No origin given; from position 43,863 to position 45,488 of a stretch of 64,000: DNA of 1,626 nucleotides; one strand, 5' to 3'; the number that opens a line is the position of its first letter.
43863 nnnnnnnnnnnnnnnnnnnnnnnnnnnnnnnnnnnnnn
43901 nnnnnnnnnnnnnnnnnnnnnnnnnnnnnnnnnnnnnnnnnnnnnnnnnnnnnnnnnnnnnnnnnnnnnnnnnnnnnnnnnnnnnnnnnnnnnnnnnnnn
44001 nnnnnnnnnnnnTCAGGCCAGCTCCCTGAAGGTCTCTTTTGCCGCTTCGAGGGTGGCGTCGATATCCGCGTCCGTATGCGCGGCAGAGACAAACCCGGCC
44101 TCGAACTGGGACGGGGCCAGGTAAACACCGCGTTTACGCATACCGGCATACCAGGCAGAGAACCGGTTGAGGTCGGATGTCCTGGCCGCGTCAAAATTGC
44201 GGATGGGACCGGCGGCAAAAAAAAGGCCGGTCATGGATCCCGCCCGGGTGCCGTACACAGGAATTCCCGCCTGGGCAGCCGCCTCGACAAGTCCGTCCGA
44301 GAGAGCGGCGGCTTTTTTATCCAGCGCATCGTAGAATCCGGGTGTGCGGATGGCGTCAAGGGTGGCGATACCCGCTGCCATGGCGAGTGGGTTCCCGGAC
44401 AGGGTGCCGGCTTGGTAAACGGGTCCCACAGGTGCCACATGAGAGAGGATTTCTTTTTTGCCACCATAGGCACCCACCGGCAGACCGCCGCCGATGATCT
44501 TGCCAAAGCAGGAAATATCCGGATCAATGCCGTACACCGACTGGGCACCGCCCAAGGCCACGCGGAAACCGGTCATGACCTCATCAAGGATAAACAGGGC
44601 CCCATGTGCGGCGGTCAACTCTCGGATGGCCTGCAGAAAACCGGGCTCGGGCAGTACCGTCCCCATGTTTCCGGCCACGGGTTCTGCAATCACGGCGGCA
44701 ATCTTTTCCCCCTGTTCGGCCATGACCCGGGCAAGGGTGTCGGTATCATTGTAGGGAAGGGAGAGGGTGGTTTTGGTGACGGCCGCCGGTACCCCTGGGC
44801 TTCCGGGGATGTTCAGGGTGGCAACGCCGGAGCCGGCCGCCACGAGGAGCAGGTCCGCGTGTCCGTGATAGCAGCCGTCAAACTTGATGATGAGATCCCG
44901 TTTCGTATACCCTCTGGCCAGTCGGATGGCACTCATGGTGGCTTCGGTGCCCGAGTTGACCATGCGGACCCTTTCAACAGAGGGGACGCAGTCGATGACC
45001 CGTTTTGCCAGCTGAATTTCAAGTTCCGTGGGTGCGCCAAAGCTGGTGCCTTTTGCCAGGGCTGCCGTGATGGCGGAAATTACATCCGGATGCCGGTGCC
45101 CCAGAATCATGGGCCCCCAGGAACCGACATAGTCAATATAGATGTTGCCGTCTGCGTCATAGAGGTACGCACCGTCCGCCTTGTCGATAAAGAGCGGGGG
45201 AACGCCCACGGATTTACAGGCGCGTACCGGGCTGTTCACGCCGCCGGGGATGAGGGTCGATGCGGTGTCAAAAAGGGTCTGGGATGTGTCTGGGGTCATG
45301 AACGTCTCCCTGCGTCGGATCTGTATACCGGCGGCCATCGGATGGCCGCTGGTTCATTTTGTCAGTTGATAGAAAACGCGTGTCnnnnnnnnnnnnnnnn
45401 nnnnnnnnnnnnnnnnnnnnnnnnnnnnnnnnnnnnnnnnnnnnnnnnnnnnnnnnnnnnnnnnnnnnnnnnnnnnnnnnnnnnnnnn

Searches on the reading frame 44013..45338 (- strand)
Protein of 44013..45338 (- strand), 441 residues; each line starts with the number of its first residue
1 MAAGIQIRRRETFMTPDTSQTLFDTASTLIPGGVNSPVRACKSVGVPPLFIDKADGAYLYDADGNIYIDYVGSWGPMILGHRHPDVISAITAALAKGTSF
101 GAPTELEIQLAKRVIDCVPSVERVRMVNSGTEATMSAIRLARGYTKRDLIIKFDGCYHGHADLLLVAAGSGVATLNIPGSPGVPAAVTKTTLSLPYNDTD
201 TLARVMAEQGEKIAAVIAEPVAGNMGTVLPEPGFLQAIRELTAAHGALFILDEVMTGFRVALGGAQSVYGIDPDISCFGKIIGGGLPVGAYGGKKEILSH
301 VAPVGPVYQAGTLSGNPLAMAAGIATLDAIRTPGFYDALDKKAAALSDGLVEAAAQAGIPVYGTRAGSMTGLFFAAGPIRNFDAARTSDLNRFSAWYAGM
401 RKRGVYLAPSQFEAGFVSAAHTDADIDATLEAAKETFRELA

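Call 12: search_protein_families(library=pfam, proteins=[window:44013-45338:-], max_evalue=0.001)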
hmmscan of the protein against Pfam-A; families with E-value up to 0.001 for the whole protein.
window:44013-45338:- (441 aa): 1 family
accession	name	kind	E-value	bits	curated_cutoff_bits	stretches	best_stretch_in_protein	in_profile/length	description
PF00202.27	Aminotran_3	-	1.1e-78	265.2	30.5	1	46-371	8-347/403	Aminotransferase class-III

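Call 13: find_encoding_contigs(protein=window:44013-45338:-, flank=10000, max_places=6)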
Protein window:44013-45338:- (441 aa): no gene with exactly this product is on record in the collection.
